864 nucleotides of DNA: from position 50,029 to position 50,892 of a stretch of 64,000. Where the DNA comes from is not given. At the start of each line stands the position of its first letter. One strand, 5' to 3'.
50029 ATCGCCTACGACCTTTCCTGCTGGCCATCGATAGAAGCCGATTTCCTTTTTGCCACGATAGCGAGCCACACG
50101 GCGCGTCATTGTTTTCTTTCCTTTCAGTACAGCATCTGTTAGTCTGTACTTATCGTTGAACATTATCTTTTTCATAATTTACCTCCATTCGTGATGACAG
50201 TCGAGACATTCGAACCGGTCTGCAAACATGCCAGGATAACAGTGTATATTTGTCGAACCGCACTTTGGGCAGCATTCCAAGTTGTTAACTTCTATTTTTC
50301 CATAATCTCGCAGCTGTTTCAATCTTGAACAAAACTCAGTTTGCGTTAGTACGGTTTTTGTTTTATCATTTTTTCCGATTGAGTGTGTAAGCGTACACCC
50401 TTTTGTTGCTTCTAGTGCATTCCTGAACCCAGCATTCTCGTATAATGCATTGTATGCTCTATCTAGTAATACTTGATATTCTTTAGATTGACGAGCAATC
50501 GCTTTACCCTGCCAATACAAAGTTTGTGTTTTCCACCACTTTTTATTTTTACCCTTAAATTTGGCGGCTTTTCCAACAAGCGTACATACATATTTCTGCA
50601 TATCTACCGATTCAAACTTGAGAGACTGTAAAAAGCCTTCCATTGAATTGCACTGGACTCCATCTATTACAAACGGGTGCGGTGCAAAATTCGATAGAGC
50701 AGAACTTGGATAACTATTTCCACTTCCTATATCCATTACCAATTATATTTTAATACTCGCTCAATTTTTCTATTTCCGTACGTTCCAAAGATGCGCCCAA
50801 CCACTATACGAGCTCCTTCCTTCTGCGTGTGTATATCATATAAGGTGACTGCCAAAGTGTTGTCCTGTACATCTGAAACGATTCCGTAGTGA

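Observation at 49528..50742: NADAR (YbiA/DUF1768) domain protein plus ASCH-domain protein pair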

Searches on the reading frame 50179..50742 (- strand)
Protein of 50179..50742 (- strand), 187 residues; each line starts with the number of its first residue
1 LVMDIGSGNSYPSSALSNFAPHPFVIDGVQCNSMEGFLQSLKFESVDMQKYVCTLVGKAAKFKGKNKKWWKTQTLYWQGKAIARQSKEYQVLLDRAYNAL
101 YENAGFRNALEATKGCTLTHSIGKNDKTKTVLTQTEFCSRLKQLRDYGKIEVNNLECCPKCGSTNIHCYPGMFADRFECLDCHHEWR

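Call 3: search_protein_families(library=pfam, proteins=[window:50179-50742:-], max_evalue=0.1)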
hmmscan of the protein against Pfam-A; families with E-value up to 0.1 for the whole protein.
window:50179-50742:- (187 aa): 2 families
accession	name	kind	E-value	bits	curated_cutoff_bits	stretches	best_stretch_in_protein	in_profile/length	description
PF08010.17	Phage_30_3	-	1.7e-59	200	36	1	11-146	2-138/138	Bacteriophage protein GP30.3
PF12760.12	Zn_ribbon_IS1595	-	0.026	14.9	25.4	1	157-184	20-45/46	Transposase zinc-ribbon domain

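Call 4: search_protein_families(library=phrogs, proteins=[window:50179-50742:-], max_evalue=0.01)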
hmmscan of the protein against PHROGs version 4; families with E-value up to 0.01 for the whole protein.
window:50179-50742:- (187 aa): 1 family
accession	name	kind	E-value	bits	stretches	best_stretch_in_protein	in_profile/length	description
phrog_652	-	unknown function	1.8e-49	169.6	1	2-150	128-275/296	-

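Call 5: search_solved_structures(query=window:50179-50742:-, max_evalue=10, show_alignments=3)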
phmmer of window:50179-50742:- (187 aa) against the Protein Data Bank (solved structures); distinct sequences matched with E-value up to 10: 0.

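Call 16: find_homologous_proteins(query=window:50179-50742:-, max_evalue=0.00001)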
Query window:50179-50742:- (187 aa): 4521 proteins with E <= 0.00001 among 4541 candidates; the best 120 are listed.
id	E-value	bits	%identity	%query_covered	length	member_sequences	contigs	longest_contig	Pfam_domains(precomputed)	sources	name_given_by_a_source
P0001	8.0e-127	438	100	99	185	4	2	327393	PF08010.17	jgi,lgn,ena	-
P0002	9.4e-81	288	85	79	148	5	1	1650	PF08010.17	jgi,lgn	-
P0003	1.2e-80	288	85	79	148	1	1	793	PF08010.17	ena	-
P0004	7.7e-80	285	85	79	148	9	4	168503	PF08010.17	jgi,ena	jgi:hypothetical protein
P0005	1.2e-79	284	84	79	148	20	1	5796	PF08010.17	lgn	-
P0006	4.6e-79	282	84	79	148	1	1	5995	PF08010.17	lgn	-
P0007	3.1e-78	280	82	79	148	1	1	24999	PF08010.17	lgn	-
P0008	4.1e-78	279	83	79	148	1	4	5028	PF08010.17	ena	-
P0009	1.3e-77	278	86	76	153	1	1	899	PF08010.17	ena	-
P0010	3.6e-75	270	78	79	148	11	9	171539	PF08010.17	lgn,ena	-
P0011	6.3e-75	269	79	79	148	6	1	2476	PF08010.17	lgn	-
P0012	1.0e-74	268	78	80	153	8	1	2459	PF08010.17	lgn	-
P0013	1.3e-74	268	79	79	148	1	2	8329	PF08010.17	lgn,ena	-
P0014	2.4e-74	267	78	79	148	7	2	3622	PF08010.17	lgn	-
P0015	4.5e-74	266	78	79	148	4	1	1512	PF08010.17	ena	-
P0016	1.1e-73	265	78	79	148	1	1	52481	PF08010.17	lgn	-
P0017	2.0e-73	264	81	72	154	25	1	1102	PF08010.17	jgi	jgi:hypothetical protein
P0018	2.2e-73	264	78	79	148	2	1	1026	PF08010.17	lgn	-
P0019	2.3e-73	264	77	79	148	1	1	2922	PF08010.17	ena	-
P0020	6.5e-73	262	75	81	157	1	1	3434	PF08010.17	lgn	-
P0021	1.0e-72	262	78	79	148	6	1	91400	PF08010.17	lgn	-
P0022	3.4e-72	260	77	80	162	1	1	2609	PF08010.17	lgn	-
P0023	3.8e-72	260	77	79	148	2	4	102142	PF08010.17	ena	-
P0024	7.1e-72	259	79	79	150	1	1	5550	PF08010.17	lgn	-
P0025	1.0e-71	258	80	73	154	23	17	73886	PF08010.17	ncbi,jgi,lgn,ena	-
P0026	1.0e-71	258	79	76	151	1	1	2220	PF08010.17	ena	-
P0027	1.8e-71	258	76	80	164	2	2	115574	PF08010.17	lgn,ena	-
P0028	1.8e-71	258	76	80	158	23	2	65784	PF08010.17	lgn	-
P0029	2.6e-71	257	77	76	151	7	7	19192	PF08010.17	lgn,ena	-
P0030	3.7e-71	257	77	76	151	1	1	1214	PF08010.17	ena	-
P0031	6.6e-71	256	79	76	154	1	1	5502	PF08010.17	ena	-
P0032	6.9e-71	256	78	76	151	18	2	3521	PF08010.17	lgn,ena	-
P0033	7.4e-71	256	78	76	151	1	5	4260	PF08010.17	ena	-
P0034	7.6e-71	256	78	76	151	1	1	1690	PF08010.17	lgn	-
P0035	7.9e-71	256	78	76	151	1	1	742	PF08010.17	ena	-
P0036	1.0e-70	255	78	76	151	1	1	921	PF08010.17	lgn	-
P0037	1.0e-70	255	78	76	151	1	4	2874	PF08010.17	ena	-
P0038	1.2e-70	255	78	76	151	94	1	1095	PF08010.17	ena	-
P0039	1.5e-70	255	79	76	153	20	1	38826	PF08010.17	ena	-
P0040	2.8e-70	254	76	76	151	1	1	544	PF08010.17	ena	-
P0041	4.0e-70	253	78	76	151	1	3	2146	PF08010.17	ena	-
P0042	5.5e-70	253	78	76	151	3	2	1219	PF08010.17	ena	-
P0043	5.6e-70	253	77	76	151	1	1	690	PF08010.17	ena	-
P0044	6.2e-70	253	74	79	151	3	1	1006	PF08010.17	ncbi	-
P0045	6.3e-70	253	78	76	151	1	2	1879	PF08010.17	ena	-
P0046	7.2e-70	252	75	80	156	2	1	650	PF08010.17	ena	-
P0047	7.2e-70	252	75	80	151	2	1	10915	PF08010.17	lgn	-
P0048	8.0e-70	252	75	80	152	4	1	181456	PF08010.17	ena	-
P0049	8.3e-70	252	78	76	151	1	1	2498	PF08010.17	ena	-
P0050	9.0e-70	252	77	76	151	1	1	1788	PF08010.17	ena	-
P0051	1.0e-69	252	76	76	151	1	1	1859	PF08010.17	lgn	-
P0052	1.1e-69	252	75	80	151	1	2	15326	PF08010.17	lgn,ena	-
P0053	1.2e-69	252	77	76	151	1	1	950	PF08010.17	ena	-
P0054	1.2e-69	252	77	76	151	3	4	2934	PF08010.17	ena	-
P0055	1.3e-69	252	72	81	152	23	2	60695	PF08010.17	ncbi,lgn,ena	-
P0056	1.6e-69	251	77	79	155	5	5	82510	PF08010.17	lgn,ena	-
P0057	1.7e-69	251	76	76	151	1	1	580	PF08010.17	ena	-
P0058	1.7e-69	251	75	80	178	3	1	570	PF08010.17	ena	-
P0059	2.0e-69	251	74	81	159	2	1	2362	PF08010.17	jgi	-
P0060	2.2e-69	251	77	80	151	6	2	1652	PF08010.17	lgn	-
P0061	3.7e-69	250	75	79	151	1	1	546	PF08010.17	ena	-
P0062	5.8e-69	250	75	76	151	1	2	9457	PF08010.17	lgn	-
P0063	6.3e-69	249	77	76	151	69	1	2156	PF08010.17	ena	-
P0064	6.7e-69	249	73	82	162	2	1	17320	PF08010.17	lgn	-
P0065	7.4e-69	249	76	76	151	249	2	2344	PF08010.17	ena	-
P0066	8.3e-69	249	73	80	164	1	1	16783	PF08010.17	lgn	-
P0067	9.7e-69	249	76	76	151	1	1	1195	PF08010.17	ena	-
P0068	1.1e-68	249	71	82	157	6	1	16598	PF08010.17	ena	-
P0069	1.1e-68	249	76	76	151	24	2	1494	PF08010.17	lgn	-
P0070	1.2e-68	249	75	81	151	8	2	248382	PF08010.17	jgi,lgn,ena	-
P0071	1.2e-68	248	73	80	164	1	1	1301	PF08010.17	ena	-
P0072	1.3e-68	248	74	80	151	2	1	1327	PF08010.17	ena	-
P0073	1.5e-68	248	73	80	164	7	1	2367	PF08010.17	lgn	-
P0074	1.9e-68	248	73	80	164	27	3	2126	PF08010.17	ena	-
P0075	2.1e-68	248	75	80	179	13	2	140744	PF08010.17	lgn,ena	-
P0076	2.2e-68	248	72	80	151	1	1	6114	PF08010.17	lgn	-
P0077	2.7e-68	247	75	80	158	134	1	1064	PF08010.17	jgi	jgi:predicted NAD-dependent protein-ADP-ribosyltransferase YbiA (DUF1768 family)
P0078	2.7e-68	247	73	76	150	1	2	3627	PF08010.17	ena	-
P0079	2.9e-68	247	77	76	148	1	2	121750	PF08010.17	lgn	-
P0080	3.6e-68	247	73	81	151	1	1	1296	PF08010.17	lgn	-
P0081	3.6e-68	247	73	81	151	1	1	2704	PF08010.17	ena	-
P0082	3.9e-68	247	74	80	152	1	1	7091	PF08010.17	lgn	-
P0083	4.1e-68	247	71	81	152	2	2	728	PF08010.17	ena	-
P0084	4.6e-68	247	72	81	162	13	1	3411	PF08010.17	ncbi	-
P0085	4.8e-68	247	77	77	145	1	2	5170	PF08010.17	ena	-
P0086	5.0e-68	246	74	81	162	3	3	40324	PF08010.17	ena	-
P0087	5.1e-68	246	76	79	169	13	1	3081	PF08010.17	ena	-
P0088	5.2e-68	246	72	80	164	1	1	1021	PF08010.17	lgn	-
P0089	5.3e-68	246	77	78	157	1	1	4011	PF08010.17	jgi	jgi:predicted NAD-dependent protein-ADP-ribosyltransferase YbiA (DUF1768 family)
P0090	5.3e-68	246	73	80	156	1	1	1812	PF08010.17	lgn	-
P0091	5.5e-68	246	76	78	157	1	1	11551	PF08010.17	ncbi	-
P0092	5.6e-68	246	74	81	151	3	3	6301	PF08010.17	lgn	-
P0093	5.6e-68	246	71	81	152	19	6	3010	PF08010.17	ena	-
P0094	6.3e-68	246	73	76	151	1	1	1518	PF08010.17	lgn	-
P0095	7.0e-68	246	73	81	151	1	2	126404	PF08010.17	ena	-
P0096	7.4e-68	246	74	80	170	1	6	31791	PF08010.17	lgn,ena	-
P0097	8.2e-68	246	76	76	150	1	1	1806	PF08010.17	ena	-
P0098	8.5e-68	246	75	78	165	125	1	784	PF08010.17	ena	-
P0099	1.1e-67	245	78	77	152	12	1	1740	PF08010.17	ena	-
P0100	1.2e-67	245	73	81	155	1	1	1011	PF08010.17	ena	-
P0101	1.3e-67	245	75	76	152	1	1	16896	PF08010.17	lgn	-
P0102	1.3e-67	245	76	77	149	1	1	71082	PF08010.17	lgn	-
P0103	1.4e-67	245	76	76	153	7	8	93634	PF08010.17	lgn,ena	-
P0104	1.5e-67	245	69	89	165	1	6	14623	PF08010.17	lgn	-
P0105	1.5e-67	245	72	82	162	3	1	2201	PF08010.17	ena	-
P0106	1.6e-67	245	75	79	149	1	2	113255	PF08010.17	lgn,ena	-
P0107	1.7e-67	245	74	77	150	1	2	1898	PF08010.17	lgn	-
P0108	2.2e-67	244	77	77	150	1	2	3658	PF08010.17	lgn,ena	-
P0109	2.2e-67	244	74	76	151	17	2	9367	PF08010.17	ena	-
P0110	2.2e-67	244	76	76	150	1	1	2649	PF08010.17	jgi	jgi:predicted NAD-dependent protein-ADP-ribosyltransferase YbiA (DUF1768 family)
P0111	2.3e-67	244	76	77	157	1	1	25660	PF08010.17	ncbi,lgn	-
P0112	2.5e-67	244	75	76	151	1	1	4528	PF08010.17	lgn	-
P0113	2.8e-67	244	71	81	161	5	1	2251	PF08010.17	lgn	-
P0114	3.3e-67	244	75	76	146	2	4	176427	PF08010.17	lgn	-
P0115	3.3e-67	244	74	80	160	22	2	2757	PF08010.17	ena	-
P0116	3.8e-67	244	71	82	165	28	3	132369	PF08010.17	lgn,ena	-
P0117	4.7e-67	243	72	81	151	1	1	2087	PF08010.17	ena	-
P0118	4.8e-67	243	72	80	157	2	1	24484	PF08010.17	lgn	-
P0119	5.2e-67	243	75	76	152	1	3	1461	PF08010.17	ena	-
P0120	5.5e-67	243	75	80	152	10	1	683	PF08010.17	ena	-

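Call 17: find_encoding_contigs(protein=P0001, flank=6000, max_places=6)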
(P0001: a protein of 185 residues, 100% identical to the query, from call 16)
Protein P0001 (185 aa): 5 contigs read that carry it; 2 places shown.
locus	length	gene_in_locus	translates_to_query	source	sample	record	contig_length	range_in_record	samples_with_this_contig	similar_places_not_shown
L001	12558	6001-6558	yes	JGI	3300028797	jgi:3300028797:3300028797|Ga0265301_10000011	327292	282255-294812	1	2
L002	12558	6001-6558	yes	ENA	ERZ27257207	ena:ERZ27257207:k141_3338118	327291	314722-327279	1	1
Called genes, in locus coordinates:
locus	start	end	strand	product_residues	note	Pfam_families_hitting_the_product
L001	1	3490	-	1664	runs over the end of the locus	-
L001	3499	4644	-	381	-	-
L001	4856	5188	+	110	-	-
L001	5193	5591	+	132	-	-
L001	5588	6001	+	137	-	-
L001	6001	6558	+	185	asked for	PF08010:Phage_30_3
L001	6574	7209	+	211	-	-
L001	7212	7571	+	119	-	-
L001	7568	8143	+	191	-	-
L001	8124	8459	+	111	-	-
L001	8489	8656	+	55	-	-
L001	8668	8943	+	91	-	-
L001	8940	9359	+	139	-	-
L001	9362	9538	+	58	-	-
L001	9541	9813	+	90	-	-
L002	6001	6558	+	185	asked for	PF08010:Phage_30_3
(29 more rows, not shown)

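Call 19: find_encoding_contigs(protein=P0004, flank=5000, max_places=4)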
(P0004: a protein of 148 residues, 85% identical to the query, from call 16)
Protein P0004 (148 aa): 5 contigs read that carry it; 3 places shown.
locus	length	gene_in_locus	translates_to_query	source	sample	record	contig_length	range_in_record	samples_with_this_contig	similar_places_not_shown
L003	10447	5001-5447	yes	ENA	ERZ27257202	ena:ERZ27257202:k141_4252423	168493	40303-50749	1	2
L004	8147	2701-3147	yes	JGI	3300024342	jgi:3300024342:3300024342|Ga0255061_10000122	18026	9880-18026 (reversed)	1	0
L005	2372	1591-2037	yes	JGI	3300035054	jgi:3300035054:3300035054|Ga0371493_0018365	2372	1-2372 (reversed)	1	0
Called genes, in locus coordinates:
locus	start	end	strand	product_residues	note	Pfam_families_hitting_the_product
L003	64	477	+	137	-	-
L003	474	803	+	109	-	-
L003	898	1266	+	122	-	-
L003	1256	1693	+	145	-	-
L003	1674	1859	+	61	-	-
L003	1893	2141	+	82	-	-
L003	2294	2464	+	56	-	-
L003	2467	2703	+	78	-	-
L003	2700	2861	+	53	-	-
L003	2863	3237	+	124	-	-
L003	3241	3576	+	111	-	-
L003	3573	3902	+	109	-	-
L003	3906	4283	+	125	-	-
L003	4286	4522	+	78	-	-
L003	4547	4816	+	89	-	-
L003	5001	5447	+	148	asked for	PF08010:Phage_30_3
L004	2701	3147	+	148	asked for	PF08010:Phage_30_3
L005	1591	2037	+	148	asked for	PF08010:Phage_30_3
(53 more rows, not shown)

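Call 20: find_encoding_contigs(protein=P0010, flank=5000, max_places=4)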
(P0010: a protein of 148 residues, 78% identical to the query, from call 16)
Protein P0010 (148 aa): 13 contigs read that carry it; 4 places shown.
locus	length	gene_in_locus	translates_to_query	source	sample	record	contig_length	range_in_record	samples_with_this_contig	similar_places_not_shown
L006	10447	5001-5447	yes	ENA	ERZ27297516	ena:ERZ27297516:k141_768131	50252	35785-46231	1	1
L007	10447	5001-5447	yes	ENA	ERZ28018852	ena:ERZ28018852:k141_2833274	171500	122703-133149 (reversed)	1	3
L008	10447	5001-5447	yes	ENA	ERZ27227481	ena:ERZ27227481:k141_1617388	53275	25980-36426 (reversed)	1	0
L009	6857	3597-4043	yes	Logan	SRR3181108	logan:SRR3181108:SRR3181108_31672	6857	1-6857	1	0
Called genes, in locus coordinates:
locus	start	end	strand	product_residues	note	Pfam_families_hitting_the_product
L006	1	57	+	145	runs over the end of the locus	-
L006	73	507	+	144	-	PF09424:YqeY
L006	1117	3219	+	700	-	PF26675:DUF8224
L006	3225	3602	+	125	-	-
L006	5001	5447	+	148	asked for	PF08010:Phage_30_3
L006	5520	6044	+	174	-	-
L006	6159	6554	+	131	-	-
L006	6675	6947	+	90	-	-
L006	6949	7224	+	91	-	-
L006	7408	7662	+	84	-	-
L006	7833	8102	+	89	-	-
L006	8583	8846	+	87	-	-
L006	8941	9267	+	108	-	-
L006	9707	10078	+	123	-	-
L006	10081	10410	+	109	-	-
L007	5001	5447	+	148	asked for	PF08010:Phage_30_3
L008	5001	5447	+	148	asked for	PF08010:Phage_30_3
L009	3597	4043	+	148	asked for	PF08010:Phage_30_3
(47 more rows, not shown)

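Call 24: search_solved_structures(query=A1, max_evalue=10, show_alignments=3)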
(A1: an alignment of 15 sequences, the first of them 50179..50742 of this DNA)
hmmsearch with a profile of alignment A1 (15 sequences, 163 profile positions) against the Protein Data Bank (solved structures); distinct sequences matched with E-value up to 10: 1.
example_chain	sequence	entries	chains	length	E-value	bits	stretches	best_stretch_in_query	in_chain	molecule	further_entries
9njy_A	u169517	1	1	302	0.79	12.6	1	109-157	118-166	Clumping factor A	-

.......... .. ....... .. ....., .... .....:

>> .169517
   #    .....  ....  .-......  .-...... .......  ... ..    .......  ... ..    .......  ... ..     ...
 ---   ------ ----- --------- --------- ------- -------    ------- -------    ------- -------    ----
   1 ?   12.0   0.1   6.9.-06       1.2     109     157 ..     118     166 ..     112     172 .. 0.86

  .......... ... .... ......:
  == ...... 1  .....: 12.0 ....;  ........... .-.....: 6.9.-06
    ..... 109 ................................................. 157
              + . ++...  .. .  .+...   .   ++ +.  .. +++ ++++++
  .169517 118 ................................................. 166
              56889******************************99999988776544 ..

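Call 25: search_protein_families(library=ncbifam, proteins=[window:50179-50742:-], max_evalue=1)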
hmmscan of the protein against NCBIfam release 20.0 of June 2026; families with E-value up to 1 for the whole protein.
window:50179-50742:- (187 aa): 4 families
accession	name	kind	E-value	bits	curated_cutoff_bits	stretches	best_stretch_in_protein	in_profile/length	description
TIGR02464.1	ribofla_fusion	equivalog_domain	0.0022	18.3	73.7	1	13-56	10-53/153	riboflavin biosynthesis intermediates N-glycosidase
TIGR04539.1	tRNA_cyclodipep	subfamily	0.045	13.3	45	1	84-124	111-151/220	tRNA-dependent cyclodipeptide synthase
NF001669.0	PRK00432.1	equivalog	0.6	10.1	54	0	147-183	19-50/58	30S ribosomal protein S27ae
NF033497.1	rubre_like_arch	subfamily_domain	0.63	9.8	32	0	153-163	14-24/34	rubrerythrin-like domain-containing protein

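Call 26: search_protein_families(library=padloc, proteins=[window:50179-50742:-], max_evalue=1)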
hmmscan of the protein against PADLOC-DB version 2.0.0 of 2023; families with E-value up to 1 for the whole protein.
window:50179-50742:- (187 aa): 0 families

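Call 34: find_related_loci(query=A2, collection=viral_contigs, flank=4000)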
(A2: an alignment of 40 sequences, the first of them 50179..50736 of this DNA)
Query A2 (185 aa) in viral_contigs; peptide patterns used: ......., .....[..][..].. (x = any residue, [..] = any of these).
240 stretches matched a pattern; 211 encode a relative of the query (tblastn E <= 1e-3); the best 80 are kept; 80 distinct loci.
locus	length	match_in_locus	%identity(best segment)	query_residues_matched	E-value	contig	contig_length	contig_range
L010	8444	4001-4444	88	1-148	3e-75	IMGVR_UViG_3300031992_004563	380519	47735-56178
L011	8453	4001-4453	75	1-151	7e-74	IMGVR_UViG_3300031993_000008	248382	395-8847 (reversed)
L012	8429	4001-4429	73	1-143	1e-72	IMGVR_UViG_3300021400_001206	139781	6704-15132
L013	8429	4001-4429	73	1-143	1e-72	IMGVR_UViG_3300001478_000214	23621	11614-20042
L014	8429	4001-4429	75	1-143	2e-72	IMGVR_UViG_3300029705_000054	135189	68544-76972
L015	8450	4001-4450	72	1-150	5e-71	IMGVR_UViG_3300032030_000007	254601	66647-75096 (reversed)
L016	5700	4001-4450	73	1-150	1e-70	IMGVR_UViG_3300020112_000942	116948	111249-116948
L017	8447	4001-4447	70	1-149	3e-69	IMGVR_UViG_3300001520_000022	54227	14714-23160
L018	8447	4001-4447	71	1-149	6e-69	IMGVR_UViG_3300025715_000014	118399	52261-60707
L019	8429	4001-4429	72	1-143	2e-68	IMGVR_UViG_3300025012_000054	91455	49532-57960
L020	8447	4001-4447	69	1-149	9e-68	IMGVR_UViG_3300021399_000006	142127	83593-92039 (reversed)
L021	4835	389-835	69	1-149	7e-68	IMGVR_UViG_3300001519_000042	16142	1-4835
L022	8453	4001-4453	72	1-151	1e-66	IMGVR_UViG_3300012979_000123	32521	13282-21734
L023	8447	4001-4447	68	1-149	5e-67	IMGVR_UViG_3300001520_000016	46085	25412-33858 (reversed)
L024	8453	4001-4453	70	1-151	5e-66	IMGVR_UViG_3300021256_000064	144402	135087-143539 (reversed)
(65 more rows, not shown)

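Call 35: predict_structure(alignment_id=A2)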
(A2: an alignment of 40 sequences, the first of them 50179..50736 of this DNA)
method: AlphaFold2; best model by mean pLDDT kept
length: 185 residues; sequences in the alignment: 40
mean_pLDDT: 82.5   pTM: 0.74
mean pLDDT of the five models: 82.5, 81.3, 80.5, 78.8, 77.7
residues with pLDDT >= 90: 87; 70-90: 57; 50-70: 35; < 50: 6
segments of 3 or more residues with pLDDT < 50: 168-171
pLDDT, mean of each block of 10 residues (from residue 1): 54 80 96 94 96 89 86 95 92 95 91 76 82 90 91 63 55 64 72
secondary structure, 60 per line:
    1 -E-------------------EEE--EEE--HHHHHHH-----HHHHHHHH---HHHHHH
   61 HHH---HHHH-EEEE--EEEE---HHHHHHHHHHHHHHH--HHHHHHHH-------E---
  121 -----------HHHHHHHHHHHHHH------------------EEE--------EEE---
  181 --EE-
elements in order: E22-24 E27-29 H32-38 H44-51 H55-63 H67-70 E72-75 E78-81 H85-99 H102-109 H132-145 E164-166 E175-177

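Call 55: search_protein_representatives(protein=window:50179-50736:-)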
Query: 185 residues. Proteins with E-value up to 0.001 (for the whole library): 1249; up to 1e-10: 755; up to 1e-30: 143. The best 150 are listed.
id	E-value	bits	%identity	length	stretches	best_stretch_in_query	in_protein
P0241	5.1e-57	208.9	63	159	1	1-151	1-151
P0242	2.7e-56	206.5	65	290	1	1-154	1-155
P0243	2.8e-50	186.9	62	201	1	1-143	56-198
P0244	8.6e-50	185.3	60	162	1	1-153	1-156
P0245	2.0e-48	180.9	75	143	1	1-109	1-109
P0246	3.5e-46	173.6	59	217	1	1-144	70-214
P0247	3.6e-46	173.5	56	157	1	1-148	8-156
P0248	5.5e-46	172.9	57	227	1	1-152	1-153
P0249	9.6e-46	172.1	58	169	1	1-145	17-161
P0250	1.1e-44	168.7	59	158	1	1-144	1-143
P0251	1.1e-44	168.7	54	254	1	1-145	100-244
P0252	1.1e-43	165.4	40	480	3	3-144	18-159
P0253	9.2e-43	162.4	45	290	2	22-145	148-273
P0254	1.6e-42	161.6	61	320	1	2-143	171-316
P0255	3.4e-42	160.6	57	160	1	1-144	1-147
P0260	4.7e-41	156.8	58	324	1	1-145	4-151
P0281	2.3e-37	144.8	50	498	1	6-149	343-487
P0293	6.1e-36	140.2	52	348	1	1-145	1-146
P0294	9.4e-36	139.5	52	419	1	4-144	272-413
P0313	4.4e-34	134.1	54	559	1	2-142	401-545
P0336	5.4e-33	130.5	48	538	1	2-145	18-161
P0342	8.3e-33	129.9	51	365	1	1-144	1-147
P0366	2.1e-31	125.3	54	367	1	1-145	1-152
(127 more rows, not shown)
